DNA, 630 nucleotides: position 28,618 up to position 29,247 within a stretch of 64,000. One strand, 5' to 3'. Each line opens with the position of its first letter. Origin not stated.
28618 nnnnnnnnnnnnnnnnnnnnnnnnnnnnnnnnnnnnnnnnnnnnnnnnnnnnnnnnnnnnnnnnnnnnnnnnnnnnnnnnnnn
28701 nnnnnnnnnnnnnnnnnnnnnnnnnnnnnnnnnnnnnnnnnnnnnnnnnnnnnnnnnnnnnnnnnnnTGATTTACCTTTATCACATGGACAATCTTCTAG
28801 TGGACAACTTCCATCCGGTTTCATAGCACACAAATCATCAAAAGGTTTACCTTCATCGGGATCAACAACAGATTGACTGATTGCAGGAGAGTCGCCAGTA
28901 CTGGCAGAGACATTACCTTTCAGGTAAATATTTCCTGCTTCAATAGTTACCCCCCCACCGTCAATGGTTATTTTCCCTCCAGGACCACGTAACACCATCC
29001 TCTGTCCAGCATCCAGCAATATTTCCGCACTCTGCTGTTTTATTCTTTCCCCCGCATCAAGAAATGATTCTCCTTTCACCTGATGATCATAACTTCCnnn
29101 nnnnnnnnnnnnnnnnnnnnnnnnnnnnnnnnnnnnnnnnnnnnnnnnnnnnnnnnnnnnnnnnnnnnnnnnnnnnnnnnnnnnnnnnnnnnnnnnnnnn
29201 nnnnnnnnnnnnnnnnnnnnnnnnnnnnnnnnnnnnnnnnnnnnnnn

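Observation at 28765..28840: Cysteine-rich C-terminal tail on VgrG-A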

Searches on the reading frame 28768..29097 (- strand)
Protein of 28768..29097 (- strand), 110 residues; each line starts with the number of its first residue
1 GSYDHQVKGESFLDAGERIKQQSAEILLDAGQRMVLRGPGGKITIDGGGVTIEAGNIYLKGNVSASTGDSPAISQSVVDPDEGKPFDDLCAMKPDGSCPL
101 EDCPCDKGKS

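Call 9: find_homologous_proteins(query=window:28768-29097:-, max_evalue=0.001)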
Query window:28768-29097:-: 2 candidates shared short words with the query, none scored E <= 0.001.
